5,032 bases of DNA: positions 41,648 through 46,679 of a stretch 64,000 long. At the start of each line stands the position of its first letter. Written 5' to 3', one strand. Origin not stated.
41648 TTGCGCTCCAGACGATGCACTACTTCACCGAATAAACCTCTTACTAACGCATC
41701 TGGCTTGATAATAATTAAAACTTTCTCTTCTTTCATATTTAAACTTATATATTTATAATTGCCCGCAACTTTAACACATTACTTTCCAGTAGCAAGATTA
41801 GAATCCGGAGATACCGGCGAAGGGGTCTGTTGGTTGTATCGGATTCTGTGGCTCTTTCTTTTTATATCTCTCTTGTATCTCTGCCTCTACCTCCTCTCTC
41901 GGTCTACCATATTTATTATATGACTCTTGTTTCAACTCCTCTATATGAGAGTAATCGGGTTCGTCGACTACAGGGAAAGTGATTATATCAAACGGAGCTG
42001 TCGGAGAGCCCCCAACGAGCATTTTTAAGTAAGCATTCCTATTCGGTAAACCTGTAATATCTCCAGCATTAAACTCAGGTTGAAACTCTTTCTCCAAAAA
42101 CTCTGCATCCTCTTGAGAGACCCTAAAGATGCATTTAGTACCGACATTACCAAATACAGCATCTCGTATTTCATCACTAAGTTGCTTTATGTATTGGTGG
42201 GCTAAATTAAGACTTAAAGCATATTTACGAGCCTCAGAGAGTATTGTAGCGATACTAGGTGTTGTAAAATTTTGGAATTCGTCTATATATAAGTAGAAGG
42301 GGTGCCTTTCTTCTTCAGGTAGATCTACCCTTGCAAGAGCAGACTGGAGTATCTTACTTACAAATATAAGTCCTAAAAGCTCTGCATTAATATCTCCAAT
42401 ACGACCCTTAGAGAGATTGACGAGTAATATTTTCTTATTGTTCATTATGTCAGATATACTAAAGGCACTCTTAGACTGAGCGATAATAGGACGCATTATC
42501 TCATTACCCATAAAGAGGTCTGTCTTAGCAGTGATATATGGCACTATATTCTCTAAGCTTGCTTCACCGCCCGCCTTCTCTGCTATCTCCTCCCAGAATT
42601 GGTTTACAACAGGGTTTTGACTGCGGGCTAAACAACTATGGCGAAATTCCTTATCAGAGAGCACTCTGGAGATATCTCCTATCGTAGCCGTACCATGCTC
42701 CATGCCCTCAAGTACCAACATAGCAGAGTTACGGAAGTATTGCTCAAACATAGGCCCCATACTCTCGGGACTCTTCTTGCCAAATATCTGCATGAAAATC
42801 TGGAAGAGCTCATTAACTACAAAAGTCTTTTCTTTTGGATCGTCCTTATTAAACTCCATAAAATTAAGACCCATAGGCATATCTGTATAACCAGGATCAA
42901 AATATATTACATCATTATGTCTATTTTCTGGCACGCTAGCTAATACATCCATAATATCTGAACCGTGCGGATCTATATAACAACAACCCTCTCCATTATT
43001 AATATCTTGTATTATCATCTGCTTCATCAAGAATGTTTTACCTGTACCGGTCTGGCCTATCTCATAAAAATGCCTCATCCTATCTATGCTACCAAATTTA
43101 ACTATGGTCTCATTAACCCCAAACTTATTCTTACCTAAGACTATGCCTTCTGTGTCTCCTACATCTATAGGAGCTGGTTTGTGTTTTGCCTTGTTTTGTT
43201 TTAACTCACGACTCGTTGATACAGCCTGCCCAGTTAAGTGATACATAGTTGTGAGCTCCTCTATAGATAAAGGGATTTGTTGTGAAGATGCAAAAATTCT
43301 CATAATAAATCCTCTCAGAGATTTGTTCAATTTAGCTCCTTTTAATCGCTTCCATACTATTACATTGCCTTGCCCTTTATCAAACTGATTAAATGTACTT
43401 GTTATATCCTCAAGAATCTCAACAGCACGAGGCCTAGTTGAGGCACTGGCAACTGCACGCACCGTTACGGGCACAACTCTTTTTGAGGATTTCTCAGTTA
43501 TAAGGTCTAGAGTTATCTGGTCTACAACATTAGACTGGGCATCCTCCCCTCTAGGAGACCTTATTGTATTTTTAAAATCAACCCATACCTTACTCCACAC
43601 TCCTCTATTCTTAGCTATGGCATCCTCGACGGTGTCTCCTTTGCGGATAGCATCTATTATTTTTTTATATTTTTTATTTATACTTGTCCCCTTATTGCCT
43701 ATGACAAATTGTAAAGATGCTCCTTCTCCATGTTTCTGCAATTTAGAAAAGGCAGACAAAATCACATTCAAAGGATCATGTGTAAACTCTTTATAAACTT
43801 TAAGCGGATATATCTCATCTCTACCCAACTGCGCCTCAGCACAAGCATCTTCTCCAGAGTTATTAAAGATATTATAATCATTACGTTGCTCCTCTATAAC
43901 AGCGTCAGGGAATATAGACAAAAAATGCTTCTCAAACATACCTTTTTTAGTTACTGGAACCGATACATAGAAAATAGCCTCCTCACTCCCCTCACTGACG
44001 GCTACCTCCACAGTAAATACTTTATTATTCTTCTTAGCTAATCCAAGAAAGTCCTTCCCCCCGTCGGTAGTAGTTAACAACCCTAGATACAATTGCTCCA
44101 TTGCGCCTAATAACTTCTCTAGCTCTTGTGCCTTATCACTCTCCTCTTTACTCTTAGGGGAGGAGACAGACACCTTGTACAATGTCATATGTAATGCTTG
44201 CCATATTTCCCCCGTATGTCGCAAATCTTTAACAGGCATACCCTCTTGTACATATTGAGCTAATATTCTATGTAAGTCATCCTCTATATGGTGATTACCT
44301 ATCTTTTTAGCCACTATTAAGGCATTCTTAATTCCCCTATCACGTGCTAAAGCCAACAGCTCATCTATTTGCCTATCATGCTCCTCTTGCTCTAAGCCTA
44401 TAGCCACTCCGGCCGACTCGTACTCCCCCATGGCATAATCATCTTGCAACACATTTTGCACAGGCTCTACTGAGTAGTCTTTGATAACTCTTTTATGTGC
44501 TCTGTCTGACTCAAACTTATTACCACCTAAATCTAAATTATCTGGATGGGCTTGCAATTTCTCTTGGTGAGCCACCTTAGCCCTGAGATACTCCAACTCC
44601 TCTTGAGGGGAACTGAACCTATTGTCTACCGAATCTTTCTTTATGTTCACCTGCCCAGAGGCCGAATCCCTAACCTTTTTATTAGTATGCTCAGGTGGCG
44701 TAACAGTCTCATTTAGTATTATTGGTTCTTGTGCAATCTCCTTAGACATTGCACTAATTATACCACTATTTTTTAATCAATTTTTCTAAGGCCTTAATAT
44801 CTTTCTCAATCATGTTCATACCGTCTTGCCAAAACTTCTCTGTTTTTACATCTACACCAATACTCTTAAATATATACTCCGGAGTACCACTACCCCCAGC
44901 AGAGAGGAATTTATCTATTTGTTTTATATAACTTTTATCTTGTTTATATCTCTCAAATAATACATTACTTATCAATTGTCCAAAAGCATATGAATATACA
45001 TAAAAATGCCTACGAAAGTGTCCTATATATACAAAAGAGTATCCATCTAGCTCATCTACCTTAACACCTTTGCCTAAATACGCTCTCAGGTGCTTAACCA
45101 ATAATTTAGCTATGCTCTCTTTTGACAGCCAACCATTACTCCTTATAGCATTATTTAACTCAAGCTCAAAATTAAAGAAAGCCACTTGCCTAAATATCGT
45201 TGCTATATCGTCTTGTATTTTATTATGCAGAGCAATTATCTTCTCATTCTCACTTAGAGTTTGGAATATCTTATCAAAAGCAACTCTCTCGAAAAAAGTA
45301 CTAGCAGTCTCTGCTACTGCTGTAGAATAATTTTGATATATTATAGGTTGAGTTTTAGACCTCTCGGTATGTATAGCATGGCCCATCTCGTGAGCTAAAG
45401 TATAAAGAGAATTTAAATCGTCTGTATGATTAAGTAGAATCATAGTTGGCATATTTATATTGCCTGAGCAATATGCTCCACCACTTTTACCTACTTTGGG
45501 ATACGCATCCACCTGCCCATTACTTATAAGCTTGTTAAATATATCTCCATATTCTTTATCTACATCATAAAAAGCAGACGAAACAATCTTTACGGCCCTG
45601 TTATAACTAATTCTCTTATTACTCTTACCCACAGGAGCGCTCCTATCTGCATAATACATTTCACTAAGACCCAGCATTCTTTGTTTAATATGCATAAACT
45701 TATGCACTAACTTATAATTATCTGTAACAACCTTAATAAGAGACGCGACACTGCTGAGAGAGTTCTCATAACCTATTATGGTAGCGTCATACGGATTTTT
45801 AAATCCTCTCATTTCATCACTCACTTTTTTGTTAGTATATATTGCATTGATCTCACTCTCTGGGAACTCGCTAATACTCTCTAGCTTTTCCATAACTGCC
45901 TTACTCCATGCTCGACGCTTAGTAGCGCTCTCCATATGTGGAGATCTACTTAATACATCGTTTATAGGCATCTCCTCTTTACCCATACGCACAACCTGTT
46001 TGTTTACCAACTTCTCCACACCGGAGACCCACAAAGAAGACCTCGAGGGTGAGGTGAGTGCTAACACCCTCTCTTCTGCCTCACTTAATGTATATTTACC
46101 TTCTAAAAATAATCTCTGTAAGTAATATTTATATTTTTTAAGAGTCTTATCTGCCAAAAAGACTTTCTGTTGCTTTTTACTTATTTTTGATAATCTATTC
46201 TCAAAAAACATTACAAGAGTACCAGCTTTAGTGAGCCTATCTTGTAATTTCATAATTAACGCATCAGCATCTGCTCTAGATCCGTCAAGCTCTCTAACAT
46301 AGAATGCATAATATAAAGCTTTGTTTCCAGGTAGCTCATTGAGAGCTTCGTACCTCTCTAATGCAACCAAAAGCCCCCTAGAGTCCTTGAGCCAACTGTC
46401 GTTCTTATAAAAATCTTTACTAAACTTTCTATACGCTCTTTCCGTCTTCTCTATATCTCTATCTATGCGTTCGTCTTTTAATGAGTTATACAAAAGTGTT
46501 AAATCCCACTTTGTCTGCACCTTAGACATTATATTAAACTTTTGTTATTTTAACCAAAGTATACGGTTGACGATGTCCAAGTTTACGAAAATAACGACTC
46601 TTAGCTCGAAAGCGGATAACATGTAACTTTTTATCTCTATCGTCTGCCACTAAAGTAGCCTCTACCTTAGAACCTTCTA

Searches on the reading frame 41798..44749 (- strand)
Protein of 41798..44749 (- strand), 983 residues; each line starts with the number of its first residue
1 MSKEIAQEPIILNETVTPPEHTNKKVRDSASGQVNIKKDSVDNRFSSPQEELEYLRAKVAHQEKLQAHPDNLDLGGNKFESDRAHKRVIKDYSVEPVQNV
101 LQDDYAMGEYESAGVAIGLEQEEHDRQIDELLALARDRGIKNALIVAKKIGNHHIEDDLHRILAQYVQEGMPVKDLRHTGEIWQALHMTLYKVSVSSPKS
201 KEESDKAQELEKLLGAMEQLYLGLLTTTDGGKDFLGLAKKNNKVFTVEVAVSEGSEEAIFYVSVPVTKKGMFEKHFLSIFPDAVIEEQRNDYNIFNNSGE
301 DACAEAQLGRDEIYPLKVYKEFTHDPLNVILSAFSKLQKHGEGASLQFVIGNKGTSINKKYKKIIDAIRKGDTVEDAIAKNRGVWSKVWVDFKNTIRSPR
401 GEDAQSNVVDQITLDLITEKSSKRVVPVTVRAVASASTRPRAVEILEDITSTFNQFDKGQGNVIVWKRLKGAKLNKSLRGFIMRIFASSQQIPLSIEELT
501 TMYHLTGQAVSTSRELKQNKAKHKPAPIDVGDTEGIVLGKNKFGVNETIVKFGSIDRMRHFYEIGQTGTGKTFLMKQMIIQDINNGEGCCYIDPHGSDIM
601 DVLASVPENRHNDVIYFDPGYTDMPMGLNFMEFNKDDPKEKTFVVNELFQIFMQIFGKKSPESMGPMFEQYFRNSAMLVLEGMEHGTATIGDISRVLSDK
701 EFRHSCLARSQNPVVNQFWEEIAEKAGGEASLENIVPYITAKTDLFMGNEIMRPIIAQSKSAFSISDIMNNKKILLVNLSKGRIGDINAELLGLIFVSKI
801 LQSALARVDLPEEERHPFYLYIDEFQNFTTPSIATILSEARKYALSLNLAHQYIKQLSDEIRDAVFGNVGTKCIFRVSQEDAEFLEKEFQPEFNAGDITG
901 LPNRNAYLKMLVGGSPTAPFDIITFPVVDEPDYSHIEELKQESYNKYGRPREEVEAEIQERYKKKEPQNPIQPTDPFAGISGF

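Call 50: search_protein_families(library=pfam, proteins=[window:41798-44749:-], max_evalue=0.001)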
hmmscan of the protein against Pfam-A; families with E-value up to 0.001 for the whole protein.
window:41798-44749:- (983 aa): 2 families
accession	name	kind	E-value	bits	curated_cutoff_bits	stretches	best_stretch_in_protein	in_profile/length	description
PF10412.15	TrwB_AAD_bind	-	1.6e-06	27.7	20.5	0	756-881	185-314/387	Type IV secretion-system coupling protein DNA-binding domain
PF12696.13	TraG-D_C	-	3.3e-06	27.5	22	1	817-883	1-70/126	TraM recognition site of TraD and TraG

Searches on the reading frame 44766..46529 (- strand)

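Call 50: search_protein_families(library=pfam, proteins=[window:44766-46529:-], max_evalue=0.001)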
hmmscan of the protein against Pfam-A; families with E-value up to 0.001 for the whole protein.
window:44766-46529:- (587 aa): 2 families
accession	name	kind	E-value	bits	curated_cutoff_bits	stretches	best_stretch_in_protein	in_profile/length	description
PF01432.26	Peptidase_M3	-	3.3e-34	119.5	27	1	202-572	8-456/457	Peptidase family M3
PF08439.15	Peptidase_M3_N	-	2.3e-10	41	25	1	114-167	3-57/70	Oligopeptidase F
